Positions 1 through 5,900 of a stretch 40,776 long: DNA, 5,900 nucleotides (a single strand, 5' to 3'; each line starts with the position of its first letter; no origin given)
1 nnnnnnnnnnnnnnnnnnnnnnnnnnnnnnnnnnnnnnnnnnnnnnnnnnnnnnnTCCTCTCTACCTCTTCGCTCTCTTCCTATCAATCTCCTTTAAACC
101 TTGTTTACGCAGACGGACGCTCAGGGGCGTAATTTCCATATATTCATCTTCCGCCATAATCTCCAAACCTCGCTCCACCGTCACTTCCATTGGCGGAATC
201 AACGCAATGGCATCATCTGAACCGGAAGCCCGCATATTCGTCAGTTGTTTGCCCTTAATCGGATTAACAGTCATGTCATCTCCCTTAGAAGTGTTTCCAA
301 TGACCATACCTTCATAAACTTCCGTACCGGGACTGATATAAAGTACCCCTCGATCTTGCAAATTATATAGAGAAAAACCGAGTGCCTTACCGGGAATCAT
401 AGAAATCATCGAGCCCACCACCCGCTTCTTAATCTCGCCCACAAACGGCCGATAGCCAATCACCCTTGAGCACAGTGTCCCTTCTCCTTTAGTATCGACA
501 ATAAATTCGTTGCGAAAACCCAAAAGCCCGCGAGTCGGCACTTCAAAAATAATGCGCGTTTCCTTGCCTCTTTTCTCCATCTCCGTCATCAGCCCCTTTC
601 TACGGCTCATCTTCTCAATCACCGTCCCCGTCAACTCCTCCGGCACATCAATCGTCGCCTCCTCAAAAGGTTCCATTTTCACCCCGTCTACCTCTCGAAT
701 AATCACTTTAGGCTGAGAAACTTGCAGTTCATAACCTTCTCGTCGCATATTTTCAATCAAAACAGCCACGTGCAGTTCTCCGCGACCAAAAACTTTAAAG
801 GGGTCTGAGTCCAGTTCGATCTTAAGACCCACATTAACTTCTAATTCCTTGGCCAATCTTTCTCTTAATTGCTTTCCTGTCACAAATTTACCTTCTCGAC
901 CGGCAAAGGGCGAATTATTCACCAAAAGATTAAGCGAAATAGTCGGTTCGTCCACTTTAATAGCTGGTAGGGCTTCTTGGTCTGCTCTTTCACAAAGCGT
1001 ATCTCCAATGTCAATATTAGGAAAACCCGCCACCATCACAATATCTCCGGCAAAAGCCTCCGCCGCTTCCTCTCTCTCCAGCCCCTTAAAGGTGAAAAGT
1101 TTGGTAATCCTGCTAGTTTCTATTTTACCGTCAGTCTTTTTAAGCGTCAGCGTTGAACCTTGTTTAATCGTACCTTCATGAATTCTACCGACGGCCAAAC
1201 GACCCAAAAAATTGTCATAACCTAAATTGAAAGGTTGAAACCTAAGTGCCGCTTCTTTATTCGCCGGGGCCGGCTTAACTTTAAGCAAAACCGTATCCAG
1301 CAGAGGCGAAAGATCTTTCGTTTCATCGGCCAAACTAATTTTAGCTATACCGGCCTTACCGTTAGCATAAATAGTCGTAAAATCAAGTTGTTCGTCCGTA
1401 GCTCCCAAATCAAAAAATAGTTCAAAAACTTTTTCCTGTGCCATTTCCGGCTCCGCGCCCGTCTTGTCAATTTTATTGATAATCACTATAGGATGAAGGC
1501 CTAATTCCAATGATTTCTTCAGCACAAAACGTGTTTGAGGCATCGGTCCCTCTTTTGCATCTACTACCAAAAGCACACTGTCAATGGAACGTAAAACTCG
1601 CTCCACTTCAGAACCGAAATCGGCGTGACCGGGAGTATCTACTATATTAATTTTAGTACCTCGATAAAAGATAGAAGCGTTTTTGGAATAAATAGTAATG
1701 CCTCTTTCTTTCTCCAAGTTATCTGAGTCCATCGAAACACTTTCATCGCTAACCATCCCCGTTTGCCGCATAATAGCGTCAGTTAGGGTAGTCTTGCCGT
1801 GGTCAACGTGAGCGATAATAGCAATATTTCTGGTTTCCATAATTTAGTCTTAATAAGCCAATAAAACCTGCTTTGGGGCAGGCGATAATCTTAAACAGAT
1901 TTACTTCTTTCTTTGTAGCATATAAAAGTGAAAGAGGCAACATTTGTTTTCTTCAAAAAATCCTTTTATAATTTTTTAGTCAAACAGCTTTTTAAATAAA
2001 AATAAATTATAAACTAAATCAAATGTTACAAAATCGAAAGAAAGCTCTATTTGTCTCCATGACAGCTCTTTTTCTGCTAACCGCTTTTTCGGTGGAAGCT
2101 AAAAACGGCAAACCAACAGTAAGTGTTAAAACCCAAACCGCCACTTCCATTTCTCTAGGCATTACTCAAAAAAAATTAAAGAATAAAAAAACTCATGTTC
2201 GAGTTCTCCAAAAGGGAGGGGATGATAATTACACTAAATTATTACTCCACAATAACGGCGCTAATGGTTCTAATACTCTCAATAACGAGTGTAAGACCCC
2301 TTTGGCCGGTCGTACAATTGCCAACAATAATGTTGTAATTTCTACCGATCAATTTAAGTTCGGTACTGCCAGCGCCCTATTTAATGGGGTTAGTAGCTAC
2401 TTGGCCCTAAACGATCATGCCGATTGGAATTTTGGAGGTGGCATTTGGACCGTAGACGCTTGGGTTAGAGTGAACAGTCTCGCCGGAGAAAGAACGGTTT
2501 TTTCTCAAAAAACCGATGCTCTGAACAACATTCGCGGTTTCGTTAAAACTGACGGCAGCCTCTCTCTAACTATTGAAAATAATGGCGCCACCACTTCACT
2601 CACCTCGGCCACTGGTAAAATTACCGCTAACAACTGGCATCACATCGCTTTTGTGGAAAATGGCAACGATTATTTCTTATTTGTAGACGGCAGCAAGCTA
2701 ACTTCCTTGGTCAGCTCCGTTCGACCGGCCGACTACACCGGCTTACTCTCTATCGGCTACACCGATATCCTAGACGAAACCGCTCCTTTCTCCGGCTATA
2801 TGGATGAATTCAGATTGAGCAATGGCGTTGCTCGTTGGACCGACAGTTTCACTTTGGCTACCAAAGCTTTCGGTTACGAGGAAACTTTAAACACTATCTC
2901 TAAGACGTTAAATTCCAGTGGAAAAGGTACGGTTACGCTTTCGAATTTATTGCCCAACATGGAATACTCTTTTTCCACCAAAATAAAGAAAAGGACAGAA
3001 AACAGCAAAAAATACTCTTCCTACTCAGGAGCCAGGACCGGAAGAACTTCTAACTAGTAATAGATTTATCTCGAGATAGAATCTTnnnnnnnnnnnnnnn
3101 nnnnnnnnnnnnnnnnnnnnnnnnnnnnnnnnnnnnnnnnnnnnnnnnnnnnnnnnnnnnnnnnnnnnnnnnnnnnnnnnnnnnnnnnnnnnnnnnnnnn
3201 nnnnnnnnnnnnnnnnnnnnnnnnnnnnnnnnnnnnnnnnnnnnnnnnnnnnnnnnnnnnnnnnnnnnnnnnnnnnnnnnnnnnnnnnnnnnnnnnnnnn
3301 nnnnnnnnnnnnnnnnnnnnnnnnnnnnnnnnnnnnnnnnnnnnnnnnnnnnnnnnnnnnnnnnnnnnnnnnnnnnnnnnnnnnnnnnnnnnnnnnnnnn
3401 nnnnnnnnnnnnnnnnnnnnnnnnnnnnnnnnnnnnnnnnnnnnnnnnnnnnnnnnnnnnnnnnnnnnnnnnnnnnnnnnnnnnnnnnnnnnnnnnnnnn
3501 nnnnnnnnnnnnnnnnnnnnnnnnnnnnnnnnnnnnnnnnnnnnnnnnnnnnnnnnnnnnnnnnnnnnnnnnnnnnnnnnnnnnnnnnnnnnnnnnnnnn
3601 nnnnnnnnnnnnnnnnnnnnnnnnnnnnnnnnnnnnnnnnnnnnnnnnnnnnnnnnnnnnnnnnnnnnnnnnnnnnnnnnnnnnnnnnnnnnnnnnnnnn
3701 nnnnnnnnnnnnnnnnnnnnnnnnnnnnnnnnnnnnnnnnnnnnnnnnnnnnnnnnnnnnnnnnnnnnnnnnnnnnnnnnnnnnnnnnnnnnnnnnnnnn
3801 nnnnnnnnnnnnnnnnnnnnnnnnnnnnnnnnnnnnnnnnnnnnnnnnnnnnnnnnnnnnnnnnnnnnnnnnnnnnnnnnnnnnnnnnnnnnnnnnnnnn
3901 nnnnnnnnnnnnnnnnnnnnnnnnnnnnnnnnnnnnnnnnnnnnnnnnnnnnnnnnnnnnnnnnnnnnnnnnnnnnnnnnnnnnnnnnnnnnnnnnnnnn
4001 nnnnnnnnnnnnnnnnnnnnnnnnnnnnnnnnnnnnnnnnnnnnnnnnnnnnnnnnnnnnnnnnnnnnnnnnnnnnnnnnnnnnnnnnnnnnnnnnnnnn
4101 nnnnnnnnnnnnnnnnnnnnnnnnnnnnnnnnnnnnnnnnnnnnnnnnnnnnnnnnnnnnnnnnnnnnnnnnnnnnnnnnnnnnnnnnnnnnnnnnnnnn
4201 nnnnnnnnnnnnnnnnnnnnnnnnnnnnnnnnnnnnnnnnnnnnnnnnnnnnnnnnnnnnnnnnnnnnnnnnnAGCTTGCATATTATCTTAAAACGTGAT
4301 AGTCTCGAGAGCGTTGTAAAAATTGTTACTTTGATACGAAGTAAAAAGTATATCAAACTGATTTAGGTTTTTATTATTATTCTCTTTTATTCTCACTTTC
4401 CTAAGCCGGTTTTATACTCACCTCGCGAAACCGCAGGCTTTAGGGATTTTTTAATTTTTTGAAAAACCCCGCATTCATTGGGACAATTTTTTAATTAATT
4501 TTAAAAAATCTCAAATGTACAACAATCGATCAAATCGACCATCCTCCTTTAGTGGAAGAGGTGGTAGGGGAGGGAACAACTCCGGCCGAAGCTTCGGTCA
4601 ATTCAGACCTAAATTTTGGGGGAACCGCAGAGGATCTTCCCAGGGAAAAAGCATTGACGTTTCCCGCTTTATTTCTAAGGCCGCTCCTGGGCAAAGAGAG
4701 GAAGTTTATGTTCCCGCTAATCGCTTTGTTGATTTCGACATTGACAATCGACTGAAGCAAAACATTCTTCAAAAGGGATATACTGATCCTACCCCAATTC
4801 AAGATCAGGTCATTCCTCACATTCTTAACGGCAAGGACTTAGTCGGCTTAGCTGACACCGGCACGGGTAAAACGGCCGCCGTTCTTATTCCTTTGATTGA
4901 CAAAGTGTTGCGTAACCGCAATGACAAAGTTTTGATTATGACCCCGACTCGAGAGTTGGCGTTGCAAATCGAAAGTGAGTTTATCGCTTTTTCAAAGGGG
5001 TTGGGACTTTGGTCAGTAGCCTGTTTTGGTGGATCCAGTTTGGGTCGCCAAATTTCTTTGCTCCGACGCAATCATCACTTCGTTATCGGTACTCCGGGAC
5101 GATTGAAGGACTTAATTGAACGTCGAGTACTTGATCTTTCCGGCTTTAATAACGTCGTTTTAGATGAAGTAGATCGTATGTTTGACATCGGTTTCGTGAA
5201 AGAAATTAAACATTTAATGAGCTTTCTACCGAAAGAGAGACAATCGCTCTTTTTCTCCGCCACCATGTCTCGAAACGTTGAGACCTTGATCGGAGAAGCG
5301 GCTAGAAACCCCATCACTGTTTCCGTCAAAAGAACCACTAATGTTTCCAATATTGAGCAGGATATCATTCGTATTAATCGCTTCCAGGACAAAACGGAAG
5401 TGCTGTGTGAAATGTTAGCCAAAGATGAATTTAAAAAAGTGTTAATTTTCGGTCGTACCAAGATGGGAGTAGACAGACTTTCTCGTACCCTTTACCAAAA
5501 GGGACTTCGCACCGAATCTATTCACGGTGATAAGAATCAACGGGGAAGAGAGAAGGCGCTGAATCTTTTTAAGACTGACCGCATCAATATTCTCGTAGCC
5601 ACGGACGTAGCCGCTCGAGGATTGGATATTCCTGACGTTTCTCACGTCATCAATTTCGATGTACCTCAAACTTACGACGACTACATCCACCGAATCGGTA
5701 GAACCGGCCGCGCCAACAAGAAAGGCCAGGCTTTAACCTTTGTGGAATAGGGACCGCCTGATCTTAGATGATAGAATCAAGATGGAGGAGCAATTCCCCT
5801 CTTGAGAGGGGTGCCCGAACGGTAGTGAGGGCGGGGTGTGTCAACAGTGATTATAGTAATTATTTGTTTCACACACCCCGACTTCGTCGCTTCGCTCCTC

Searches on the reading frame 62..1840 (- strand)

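Call 40: search_protein_families(library=pfam, proteins=[window:62-1840:-])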
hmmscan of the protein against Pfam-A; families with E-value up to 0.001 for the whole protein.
window:62-1840:- (592 aa): 6 families
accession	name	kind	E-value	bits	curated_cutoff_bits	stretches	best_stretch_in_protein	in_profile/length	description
PF00009.33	GTP_EFTU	-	5.4e-51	173.3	26.5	1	2-166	2-176/188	Elongation factor Tu GTP binding domain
PF21018.2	BipA_C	-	2.1e-39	134.1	23.8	1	476-583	2-109/110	TypA/BipA C-terminal domain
PF00679.30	EFG_C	-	8.3e-21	74.3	27.9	1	388-473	2-88/89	Elongation factor G C-terminus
PF03144.31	GTP_EFTU_D2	-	1.5e-15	57.8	30.3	1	213-283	1-73/73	Elongation factor Tu domain 2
PF22042.2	EF-G_D2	-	1.1e-10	41.8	27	1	206-284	9-83/84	Elongation factor G domain 2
PF01926.29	MMR_HSR1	-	1.1e-06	29.2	21.9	1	6-123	2-113/113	50S ribosome-binding GTPase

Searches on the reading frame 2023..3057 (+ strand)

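Call 40: search_protein_families(library=pfam, proteins=[window:2023-3057:+])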
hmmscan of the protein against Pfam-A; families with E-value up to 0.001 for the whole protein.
window:2023-3057:+ (344 aa): 2 families
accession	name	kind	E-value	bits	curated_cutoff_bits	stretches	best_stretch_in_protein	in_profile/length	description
PF13385.13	Laminin_G_3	-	2.7e-18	67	27.6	1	122-269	2-144/151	Concanavalin A-like lectin/glucanases superfamily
PF02210.31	Laminin_G_2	-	2.2e-07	31.9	22.9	1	177-266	27-124/126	Laminin G domain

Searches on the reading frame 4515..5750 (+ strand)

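Call 40: search_protein_families(library=pfam, proteins=[window:4515-5750:+])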
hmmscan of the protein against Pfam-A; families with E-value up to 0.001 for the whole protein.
window:4515-5750:+ (411 aa): 3 families
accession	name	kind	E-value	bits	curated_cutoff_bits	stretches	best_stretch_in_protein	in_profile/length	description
PF00270.35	DEAD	-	2.9e-45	154.4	26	1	93-257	1-166/167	DEAD/DEAH box helicase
PF00271.37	Helicase_C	-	8.9e-35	119.7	23.5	1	293-401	2-110/110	Helicase conserved C-terminal domain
PF04851.21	ResIII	-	5e-07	30.2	22.5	1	113-252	30-163/164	Type III restriction enzyme, res subunit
